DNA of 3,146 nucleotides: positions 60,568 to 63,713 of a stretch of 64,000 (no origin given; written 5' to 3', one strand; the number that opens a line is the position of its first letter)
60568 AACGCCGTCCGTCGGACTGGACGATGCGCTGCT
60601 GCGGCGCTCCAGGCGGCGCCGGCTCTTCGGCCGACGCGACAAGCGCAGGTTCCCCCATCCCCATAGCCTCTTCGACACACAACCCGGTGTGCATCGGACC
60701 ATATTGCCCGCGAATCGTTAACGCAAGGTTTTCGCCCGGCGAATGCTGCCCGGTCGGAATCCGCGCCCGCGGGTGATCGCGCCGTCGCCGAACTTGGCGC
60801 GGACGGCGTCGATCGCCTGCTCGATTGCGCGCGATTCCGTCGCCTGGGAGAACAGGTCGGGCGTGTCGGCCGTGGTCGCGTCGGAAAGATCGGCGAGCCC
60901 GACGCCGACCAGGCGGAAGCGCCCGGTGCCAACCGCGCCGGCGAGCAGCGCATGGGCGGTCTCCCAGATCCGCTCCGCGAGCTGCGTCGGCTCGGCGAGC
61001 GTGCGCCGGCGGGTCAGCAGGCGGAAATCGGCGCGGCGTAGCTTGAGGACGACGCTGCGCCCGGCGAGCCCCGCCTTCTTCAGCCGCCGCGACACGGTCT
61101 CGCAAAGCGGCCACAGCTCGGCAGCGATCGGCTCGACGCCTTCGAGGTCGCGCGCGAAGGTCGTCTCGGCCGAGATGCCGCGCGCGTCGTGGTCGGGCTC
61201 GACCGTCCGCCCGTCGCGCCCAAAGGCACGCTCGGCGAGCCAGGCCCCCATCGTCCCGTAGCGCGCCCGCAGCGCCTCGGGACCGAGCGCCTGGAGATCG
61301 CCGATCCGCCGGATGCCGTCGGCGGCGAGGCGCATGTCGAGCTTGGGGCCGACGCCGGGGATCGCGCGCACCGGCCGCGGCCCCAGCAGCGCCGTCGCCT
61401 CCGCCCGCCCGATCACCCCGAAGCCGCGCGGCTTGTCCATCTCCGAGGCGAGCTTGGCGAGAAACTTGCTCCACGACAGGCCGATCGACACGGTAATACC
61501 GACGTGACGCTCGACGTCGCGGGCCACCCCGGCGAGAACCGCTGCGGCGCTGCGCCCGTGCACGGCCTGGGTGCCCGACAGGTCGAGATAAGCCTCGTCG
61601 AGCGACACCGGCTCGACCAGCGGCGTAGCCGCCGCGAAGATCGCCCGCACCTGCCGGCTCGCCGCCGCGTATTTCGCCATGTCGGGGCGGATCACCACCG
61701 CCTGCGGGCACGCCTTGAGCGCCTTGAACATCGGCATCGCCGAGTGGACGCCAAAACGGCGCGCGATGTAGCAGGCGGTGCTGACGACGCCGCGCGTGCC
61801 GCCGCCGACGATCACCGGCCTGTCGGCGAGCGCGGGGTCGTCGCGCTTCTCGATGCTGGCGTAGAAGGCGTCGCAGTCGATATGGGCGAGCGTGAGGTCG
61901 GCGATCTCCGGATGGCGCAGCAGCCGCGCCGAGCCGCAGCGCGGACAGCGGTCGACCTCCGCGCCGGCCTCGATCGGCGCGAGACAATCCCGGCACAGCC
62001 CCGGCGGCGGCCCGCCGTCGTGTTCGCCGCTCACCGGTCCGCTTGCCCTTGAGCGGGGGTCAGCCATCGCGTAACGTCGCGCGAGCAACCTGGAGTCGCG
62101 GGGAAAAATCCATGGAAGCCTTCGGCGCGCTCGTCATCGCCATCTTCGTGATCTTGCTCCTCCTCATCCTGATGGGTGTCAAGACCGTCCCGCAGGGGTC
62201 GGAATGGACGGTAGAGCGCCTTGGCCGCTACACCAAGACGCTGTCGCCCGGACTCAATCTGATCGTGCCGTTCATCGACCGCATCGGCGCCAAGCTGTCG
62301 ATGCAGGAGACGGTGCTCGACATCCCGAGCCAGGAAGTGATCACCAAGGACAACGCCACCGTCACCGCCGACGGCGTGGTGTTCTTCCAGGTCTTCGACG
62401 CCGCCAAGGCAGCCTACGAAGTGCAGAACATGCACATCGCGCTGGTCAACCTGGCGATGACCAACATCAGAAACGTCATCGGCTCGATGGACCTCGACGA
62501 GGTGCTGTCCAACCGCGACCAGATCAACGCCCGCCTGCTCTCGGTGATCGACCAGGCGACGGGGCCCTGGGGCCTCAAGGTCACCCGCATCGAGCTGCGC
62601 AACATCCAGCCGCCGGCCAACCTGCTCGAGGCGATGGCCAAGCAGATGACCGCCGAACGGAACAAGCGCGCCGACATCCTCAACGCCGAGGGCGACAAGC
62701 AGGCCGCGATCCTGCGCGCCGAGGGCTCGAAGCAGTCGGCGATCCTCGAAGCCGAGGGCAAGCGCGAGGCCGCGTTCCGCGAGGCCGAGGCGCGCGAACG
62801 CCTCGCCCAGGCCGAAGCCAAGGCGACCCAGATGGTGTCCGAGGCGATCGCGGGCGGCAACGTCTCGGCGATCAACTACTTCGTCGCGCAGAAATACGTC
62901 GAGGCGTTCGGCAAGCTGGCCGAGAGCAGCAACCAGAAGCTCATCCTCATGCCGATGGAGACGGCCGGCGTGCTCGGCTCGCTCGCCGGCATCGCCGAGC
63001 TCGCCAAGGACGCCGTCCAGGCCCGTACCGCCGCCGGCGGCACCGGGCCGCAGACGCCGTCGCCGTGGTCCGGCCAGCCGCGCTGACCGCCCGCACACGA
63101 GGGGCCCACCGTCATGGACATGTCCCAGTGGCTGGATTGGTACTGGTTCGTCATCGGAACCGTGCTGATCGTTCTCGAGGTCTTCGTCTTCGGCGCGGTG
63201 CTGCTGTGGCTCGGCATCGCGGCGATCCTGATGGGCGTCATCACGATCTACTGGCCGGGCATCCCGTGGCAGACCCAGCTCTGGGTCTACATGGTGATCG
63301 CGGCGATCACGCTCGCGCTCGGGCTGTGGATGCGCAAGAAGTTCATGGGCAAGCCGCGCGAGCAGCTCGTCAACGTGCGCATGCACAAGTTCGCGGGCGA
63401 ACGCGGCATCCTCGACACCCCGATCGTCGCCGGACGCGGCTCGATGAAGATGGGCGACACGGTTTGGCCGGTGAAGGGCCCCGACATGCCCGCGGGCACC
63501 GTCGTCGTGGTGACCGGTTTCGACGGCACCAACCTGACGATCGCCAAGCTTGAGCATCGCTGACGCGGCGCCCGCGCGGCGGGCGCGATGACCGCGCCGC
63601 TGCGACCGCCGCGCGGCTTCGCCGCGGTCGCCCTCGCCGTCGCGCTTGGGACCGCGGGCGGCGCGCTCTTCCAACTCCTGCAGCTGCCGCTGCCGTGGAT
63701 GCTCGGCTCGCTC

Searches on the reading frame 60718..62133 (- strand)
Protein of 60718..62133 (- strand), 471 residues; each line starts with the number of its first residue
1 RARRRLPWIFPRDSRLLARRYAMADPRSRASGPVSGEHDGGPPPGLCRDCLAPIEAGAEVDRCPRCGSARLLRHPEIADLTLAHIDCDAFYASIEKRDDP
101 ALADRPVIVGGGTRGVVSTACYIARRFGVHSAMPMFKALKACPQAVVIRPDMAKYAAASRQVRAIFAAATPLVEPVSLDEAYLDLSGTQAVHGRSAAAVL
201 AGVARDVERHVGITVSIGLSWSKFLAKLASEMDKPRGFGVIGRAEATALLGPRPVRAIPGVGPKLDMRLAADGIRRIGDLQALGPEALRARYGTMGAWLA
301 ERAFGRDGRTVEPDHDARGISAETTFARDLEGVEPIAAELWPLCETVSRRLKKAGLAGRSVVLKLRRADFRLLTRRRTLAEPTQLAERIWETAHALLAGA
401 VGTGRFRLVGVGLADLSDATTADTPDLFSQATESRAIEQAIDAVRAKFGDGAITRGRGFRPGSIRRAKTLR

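Call 61: search_protein_families(library=pfam, proteins=[window:60718-62133:-], max_evalue=0.00001)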
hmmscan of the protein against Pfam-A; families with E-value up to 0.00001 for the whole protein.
window:60718-62133:- (471 aa): 2 families
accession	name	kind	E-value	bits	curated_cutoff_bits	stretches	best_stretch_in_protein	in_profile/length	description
PF00817.25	IMS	-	8.6e-46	156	23.2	1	85-231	1-148/148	impB/mucB/samB family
PF11799.13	IMS_C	-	8.2e-24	84.6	20.7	1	319-420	3-103/109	impB/mucB/samB family C-terminal domain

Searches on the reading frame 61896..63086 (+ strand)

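Call 61: search_protein_families(library=pfam, proteins=[window:61896-63086:+], max_evalue=0.00001)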
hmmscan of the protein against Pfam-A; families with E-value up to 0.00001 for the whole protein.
window:61896-63086:+ (396 aa): 2 families
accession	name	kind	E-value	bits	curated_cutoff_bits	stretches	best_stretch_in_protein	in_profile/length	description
PF01145.31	Band_7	-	6.4e-38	131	23.6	1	97-268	2-176/176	SPFH domain / Band 7 family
PF16200.10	Band_7_C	-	3.2e-07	30.7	29.1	1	313-365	2-53/63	C-terminal region of band_7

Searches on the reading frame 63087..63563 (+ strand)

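Call 61: search_protein_families(library=pfam, proteins=[window:63087-63563:+], max_evalue=0.00001)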
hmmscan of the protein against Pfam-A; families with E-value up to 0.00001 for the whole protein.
window:63087-63563:+ (158 aa): 2 families
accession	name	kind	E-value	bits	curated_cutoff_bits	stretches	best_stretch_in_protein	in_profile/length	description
PF01957.25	NfeD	-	3.8e-07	30.7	29.1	1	102-154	4-57/57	NfeD-like C-terminal, partner-binding domain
PF24961.1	NfeD_membrane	-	5.4e-07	30.1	26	1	9-80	43-114/119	NfeD integral membrane domain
